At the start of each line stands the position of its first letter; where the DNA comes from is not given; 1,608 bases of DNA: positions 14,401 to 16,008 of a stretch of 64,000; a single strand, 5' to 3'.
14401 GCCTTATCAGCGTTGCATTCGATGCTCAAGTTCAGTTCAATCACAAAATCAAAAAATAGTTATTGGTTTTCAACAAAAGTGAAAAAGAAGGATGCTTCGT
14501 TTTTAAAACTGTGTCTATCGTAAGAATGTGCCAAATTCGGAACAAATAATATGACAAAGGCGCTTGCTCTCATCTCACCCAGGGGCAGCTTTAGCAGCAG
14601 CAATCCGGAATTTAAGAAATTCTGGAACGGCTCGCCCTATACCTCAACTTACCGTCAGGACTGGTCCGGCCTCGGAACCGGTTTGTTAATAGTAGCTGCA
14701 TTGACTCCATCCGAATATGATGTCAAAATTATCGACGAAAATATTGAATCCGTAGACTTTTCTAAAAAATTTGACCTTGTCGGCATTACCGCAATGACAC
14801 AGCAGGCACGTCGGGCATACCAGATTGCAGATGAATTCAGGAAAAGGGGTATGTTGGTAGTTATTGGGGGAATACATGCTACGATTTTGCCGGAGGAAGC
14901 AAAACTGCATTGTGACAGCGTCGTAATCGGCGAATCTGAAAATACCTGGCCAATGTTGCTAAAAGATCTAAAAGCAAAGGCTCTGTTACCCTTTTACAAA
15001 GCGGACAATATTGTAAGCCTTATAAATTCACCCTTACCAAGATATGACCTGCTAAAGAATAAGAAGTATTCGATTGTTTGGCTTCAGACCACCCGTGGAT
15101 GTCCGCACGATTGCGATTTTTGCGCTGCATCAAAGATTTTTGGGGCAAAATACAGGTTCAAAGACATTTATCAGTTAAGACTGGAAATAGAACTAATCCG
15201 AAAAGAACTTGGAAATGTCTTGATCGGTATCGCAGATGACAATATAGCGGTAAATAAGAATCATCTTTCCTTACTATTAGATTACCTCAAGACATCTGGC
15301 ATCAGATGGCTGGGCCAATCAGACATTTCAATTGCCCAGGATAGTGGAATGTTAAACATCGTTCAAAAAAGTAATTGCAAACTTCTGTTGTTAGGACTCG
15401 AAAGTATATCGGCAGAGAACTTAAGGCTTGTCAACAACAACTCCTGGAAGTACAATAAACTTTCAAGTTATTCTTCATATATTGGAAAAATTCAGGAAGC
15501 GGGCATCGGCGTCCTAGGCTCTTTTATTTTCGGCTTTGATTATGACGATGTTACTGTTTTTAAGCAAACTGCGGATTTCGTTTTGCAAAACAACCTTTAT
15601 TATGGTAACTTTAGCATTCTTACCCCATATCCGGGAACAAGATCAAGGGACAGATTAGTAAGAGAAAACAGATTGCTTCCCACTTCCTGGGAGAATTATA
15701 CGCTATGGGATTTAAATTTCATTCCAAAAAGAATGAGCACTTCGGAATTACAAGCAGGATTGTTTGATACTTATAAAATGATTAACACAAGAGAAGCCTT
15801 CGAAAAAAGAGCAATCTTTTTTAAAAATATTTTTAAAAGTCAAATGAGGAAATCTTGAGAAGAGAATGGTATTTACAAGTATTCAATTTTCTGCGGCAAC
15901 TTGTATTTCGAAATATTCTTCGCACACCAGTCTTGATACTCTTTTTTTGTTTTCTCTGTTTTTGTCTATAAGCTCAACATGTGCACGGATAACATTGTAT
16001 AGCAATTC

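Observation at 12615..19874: Orphan acyl-ACP / aldehyde-type tailoring cluster headed by a c-di-GMP receptor fusion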

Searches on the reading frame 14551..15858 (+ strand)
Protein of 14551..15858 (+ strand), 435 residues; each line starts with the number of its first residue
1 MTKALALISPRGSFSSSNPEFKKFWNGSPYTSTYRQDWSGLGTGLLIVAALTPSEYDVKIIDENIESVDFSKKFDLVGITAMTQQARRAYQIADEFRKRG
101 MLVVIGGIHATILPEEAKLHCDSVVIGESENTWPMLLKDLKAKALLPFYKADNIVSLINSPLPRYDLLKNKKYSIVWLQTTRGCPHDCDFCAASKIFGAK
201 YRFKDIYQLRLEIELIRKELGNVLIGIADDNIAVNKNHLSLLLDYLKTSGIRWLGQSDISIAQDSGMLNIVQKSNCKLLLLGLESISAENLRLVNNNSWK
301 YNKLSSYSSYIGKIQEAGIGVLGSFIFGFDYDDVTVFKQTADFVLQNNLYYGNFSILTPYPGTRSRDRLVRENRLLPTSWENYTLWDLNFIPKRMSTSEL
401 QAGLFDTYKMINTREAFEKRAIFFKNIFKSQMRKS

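Call 4: search_protein_families(library=pfam, proteins=[window:14551-15858:+], max_evalue=0.01)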
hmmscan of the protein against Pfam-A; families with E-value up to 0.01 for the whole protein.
window:14551-15858:+ (435 aa): 4 families
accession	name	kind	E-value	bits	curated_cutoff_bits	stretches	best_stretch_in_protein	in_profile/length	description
PF02310.24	B12-binding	-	4.3e-14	52.8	32.1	1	34-134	8-118/121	B12 binding domain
PF04055.27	Radical_SAM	-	6.5e-09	36.6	29.5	1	179-342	2-164/166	Radical SAM superfamily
PF19864.5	Radical_SAM_N2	-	0.0042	17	29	0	94-141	79-126/151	Radical SAM proteins, N-terminal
PF13282.11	DUF4070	-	0.0081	16.6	22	0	367-422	5-59/144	Domain of unknown function (DUF4070)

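Call 5: search_protein_families(library=ncbifam, proteins=[window:14551-15858:+], max_evalue=0.01)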
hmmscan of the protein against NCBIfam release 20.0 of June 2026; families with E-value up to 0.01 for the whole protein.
window:14551-15858:+ (435 aa): 17 families
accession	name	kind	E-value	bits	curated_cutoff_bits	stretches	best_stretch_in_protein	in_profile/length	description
TIGR02026.1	BchE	equivalog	1.1e-22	80.5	481.35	1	75-429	65-444/497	magnesium-protoporphyrin IX monomethyl ester anaerobic oxidative cyclase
TIGR04013.1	B12_SAM_MJ_1487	hypoth_equivalog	1.2e-18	67.1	251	1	59-209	29-185/382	TIGR04013 family B12-binding domain/radical SAM domain-containing protein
TIGR03471.1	HpnJ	equivalog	1.8e-18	66.7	577.6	1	175-369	197-387/472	hopanoid biosynthesis associated radical SAM protein HpnJ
NF050148.1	rSAM_ApyD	equivalog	2.3e-18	66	750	1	159-365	181-389/645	RiPP biosynthesis radical SAM protein ApyD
TIGR04479.1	bcpD_PhpK_rSAM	subfamily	1.5e-17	63.2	600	1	165-346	230-408/504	PhpK family radical SAM P-methyltransferase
TIGR04367.1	HpnR_B12_rSAM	equivalog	1.9e-16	59.7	650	1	99-415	89-416/490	hopanoid C-3 methylase HpnR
TIGR04014.1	B12_SAM_MJ_0865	equivalog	2.1e-16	59.8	360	1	89-370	57-359/434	methyl-coenzyme M reductase glutamine C-methyltransferase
TIGR04072.2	rSAM_ladder_B12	equivalog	5.4e-15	55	360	1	85-244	82-249/443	lipid biosynthesis B12-binding/radical SAM protein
NF038361.1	rSAM_Sden_1168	equivalog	3.6e-14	52.2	575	1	175-363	282-467/560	Sden_1168 family B12-binding radical SAM P-methyltransferase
NF033070.1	rSAM_AprD4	equivalog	3.2e-10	39.5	500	1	78-413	94-435/456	AprD4 family radical SAM diol-dehydratase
TIGR04295.1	B12_rSAM_oligo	hypoth_equivalog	2.7e-09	36.2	400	1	178-297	203-315/422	TIGR04295 family B12-binding domain-containing radical SAM protein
TIGR04385.1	B12_rSAM_cofa1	equivalog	6.9e-09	35.4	450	1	168-297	188-318/438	B12 lower ligand biosynthesis radical SAM protein BzaD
NF033712.0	B12_rSAM_KedN5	subfamily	5.3e-07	28.2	700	1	168-247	188-266/624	KedN5 family methylcobalamin-dependent radical SAM C-methyltransferase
NF040542.1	rSAM_RCCLKC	equivalog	0.00049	19.4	450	0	48-143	20-122/423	arsinothricin biosynthesis radical SAM protein ArsL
NF045585.1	rSAM_slr0320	equivalog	0.00074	18.1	775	1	163-212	223-272/511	photosystem II high light acclimation radical SAM protein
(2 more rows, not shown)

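Call 33: search_solved_structures(query=window:14551-15858:+, max_evalue=0.001)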
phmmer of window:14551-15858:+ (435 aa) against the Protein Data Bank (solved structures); distinct sequences matched with E-value up to 0.001: 2.
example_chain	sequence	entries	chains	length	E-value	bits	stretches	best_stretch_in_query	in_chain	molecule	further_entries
9ccb_A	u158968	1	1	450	1.1e-06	31.1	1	169-368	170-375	Radical SAM core domain-containing protein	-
6fd2_B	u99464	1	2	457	6.8e-06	28.5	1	105-367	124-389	Putative apramycin biosynthetic oxidoreductase 4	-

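Call 37: find_encoding_contigs(protein=window:14551-15858:+, flank=6000, max_places=4)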
Protein window:14551-15858:+ (435 aa): no gene with exactly this product is on record in the collection.

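Call 60: list_cluster_members(proteins=[P0121, window:14551-15858:+, window:18861-19874:-])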
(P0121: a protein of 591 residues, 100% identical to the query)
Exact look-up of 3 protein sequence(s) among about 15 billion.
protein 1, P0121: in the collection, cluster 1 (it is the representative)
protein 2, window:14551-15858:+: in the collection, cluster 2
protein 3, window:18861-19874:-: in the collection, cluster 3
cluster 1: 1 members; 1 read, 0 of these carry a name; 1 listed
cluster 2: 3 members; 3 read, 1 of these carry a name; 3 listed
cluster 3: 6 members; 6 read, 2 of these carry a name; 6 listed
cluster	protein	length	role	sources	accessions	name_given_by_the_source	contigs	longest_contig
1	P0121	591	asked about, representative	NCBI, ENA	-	-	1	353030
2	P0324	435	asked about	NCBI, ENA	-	-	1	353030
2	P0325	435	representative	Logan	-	-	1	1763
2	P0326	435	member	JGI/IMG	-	radical SAM superfamily enzyme YgiQ (UPF0313 family)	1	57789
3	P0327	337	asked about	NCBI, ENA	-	-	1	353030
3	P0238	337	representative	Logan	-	-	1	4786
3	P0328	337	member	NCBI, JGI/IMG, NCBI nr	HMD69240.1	MAG TPA: SRPBCC family protein [Chitinivibrionales bacterium] | ribosome-associated toxin RatA of RatAB toxin-antitoxin module | SRPBCC family protein [Chitinivibrionales bacterium]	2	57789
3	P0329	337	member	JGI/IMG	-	ribosome-associated toxin RatA of RatAB toxin-antitoxin module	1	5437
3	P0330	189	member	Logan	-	-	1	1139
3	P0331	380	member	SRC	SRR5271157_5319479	-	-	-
